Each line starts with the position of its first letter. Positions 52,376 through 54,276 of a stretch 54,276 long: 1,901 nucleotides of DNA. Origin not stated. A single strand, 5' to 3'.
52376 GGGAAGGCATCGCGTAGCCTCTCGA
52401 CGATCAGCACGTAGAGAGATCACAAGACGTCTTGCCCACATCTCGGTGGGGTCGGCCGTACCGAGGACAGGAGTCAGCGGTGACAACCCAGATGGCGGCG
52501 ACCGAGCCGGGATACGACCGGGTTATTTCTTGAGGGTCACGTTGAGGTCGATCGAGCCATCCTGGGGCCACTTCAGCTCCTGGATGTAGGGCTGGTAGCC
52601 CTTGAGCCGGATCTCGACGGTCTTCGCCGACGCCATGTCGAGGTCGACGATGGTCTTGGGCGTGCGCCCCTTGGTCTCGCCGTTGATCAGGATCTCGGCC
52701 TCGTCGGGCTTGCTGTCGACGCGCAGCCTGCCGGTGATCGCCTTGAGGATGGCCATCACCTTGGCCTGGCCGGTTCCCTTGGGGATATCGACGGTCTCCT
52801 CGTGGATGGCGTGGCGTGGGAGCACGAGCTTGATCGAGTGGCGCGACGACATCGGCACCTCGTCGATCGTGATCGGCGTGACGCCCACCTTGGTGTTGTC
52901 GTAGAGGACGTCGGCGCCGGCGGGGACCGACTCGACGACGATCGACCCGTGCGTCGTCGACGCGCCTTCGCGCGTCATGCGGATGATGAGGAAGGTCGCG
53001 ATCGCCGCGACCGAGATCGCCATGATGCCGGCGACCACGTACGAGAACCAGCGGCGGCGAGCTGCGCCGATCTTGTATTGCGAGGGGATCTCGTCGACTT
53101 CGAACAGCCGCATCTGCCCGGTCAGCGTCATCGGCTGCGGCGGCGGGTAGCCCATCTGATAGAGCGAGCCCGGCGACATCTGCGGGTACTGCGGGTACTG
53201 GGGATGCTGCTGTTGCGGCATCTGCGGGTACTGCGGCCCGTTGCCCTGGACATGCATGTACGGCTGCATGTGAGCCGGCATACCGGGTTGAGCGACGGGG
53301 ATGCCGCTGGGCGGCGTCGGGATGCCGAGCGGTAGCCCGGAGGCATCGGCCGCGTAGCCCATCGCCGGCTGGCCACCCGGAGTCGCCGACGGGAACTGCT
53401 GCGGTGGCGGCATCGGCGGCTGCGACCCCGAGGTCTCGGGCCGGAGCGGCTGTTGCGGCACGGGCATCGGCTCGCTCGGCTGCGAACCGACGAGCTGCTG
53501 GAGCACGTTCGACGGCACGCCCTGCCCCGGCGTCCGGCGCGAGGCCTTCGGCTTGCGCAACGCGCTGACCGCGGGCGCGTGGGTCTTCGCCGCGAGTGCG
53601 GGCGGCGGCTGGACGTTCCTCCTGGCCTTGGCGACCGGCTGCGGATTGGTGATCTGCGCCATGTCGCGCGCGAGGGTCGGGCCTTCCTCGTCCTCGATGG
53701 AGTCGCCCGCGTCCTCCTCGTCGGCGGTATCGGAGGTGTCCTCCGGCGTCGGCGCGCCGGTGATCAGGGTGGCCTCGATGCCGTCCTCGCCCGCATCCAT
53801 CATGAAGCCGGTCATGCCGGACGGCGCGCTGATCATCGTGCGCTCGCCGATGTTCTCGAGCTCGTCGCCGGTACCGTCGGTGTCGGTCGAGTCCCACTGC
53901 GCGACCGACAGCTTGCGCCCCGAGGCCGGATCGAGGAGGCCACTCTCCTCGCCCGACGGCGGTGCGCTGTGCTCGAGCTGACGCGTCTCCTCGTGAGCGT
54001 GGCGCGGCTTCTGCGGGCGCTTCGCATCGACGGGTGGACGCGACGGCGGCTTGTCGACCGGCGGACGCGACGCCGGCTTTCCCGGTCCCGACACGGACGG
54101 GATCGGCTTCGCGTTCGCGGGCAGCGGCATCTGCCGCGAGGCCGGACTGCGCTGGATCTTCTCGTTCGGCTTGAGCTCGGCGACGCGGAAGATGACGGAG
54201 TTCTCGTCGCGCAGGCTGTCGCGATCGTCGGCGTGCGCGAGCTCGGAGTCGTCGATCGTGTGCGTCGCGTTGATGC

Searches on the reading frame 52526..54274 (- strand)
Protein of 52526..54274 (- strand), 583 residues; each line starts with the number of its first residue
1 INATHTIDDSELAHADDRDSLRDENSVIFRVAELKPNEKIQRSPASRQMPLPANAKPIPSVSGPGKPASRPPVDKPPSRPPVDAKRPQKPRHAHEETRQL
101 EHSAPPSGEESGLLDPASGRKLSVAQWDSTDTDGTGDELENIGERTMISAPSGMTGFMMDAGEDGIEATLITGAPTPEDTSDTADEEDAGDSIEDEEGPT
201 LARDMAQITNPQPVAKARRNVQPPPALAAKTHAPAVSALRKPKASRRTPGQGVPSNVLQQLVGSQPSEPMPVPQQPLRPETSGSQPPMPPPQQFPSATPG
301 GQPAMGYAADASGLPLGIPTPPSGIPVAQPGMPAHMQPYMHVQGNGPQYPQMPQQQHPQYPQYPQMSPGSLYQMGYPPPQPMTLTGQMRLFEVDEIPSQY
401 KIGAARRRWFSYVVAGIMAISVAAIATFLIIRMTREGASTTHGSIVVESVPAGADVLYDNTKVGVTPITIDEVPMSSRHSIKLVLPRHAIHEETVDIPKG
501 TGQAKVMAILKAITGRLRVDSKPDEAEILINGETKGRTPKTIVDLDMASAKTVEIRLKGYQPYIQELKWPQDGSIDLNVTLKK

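Call 32: search_protein_families(library=pfam, proteins=[window:52526-54274:-], max_evalue=0.0001)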
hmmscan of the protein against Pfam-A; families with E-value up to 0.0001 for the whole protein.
window:52526-54274:- (583 aa): 1 family
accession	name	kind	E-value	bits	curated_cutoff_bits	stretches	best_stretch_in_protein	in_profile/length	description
PF08308.17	PEGA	-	7.5e-19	67.8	20.8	2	515-583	2-69/71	PEGA domain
